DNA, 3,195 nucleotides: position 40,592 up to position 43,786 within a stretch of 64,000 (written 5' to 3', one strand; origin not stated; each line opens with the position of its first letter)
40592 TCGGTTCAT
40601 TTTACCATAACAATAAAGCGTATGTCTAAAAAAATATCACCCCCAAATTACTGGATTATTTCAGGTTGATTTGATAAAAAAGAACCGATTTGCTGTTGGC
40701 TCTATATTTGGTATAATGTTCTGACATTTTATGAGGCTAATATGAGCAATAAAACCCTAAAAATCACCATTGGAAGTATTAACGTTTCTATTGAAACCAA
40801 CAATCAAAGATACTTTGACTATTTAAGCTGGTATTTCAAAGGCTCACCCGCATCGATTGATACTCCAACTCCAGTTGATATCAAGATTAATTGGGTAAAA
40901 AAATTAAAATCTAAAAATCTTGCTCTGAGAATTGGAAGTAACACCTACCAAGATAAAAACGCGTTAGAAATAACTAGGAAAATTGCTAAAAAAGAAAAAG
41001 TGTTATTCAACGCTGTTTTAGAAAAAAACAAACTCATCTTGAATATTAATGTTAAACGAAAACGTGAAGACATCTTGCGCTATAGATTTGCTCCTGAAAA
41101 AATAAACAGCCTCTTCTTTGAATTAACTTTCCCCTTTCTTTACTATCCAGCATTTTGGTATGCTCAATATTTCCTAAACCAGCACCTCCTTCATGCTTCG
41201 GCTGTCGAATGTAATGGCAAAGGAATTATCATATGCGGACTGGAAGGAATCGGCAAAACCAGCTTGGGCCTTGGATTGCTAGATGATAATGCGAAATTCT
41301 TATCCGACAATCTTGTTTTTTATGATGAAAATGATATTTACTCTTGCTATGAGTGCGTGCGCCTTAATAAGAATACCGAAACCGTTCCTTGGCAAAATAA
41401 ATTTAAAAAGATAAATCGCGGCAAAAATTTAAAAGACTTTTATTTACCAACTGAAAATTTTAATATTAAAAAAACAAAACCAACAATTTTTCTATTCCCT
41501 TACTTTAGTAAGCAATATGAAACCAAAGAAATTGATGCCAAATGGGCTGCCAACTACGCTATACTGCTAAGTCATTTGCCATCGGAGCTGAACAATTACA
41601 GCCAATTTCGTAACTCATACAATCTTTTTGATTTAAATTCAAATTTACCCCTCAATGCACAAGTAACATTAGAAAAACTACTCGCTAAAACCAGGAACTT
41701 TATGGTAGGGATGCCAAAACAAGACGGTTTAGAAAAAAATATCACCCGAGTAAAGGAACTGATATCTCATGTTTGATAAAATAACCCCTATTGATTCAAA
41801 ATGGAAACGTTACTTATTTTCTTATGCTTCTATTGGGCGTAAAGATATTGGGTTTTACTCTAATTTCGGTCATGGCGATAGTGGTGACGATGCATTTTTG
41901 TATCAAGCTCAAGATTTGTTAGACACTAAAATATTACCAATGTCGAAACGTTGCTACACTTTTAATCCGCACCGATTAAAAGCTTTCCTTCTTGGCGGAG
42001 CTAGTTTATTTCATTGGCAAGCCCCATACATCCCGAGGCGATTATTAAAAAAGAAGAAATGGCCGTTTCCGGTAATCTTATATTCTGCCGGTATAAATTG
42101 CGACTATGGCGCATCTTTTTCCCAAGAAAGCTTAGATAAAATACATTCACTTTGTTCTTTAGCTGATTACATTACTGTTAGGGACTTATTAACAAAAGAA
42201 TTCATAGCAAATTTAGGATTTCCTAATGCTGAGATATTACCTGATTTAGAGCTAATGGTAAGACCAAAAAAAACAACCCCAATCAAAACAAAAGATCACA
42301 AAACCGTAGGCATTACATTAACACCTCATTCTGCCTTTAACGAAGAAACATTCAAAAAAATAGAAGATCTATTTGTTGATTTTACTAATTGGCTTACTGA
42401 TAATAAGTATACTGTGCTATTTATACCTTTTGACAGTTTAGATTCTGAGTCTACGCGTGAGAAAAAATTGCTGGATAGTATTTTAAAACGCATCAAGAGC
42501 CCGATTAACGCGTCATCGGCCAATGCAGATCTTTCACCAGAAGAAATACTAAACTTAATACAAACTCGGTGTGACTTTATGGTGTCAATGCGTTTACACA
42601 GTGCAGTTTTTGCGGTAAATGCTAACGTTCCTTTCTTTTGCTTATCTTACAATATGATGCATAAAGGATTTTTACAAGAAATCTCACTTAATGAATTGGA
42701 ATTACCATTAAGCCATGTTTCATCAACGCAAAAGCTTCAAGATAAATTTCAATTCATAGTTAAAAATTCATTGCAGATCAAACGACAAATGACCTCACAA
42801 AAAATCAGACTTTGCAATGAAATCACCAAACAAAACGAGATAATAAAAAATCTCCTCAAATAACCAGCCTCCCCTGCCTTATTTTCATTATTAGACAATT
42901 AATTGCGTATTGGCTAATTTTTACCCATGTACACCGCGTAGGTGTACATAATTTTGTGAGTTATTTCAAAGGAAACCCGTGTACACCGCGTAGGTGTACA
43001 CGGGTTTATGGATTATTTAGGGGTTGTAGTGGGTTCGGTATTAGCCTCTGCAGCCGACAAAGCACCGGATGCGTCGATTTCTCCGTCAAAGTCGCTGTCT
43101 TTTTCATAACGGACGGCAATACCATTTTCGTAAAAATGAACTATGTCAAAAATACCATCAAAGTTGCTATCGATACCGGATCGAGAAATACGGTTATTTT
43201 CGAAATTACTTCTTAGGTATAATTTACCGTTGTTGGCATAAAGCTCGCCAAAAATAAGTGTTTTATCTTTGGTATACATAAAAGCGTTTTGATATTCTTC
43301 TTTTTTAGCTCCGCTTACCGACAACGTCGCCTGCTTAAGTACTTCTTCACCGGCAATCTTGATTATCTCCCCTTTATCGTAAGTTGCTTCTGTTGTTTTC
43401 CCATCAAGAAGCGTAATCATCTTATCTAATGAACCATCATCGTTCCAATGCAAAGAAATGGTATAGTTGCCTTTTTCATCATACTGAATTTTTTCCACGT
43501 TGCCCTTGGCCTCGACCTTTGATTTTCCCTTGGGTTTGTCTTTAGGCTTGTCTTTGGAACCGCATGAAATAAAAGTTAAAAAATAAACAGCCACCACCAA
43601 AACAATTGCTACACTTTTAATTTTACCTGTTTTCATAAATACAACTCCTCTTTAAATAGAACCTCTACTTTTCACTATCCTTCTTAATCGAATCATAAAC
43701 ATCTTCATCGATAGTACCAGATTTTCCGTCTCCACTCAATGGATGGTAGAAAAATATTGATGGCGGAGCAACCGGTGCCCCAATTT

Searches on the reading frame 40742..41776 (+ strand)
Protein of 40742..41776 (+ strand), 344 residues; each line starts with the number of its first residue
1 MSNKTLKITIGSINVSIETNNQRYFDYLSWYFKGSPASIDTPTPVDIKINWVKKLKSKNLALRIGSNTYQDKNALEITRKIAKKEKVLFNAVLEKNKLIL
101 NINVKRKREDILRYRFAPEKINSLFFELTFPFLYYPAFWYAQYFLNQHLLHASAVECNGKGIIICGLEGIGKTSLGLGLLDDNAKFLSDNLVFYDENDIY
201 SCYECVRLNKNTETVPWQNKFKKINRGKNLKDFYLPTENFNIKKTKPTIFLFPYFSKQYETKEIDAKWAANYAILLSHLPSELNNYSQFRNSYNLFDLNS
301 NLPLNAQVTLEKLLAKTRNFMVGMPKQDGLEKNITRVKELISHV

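Call 27: search_protein_families(library=pfam, proteins=[window:40742-41776:+], max_evalue=0.01)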
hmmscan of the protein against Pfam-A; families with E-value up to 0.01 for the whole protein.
window:40742-41776:+ (344 aa): 1 family
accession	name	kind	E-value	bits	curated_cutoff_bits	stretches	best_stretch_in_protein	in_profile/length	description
PF07475.17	Hpr_kinase_C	-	2e-05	24.6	33.3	1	146-194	5-53/171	HPr Serine kinase C-terminal domain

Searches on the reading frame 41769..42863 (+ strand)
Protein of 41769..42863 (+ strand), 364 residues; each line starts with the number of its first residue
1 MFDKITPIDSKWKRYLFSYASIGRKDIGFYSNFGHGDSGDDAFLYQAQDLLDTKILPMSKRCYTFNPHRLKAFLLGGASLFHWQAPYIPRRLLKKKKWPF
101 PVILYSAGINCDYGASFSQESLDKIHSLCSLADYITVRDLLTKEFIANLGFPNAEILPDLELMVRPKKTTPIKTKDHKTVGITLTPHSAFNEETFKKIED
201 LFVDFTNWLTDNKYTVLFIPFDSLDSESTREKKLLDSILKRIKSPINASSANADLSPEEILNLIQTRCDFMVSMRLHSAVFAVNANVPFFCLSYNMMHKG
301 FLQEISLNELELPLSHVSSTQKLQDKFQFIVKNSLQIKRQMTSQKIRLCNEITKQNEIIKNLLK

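Call 27: search_protein_families(library=pfam, proteins=[window:41769-42863:+], max_evalue=0.01)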
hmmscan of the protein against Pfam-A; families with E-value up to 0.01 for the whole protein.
window:41769-42863:+ (364 aa): 1 family
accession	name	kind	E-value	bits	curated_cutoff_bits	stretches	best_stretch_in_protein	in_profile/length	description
PF04230.19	PS_pyruv_trans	-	2.3e-33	116.8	25.3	1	71-295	35-279/280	Polysaccharide pyruvyl transferase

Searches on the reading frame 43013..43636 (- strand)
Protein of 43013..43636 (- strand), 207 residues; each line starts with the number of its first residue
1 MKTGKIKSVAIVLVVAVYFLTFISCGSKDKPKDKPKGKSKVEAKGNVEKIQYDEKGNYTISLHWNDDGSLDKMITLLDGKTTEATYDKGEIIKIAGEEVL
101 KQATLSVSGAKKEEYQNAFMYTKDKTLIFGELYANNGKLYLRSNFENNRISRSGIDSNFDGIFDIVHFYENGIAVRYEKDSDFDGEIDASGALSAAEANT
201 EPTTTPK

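Call 14: find_encoding_contigs(protein=window:43013-43636:-, flank=10000, max_places=6)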
Protein window:43013-43636:- (207 aa): no gene with exactly this product is on record in the collection.

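Call 27: search_protein_families(library=pfam, proteins=[window:43013-43636:-], max_evalue=0.01)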
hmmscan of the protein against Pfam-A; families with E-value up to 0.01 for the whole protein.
window:43013-43636:- (207 aa): 0 families
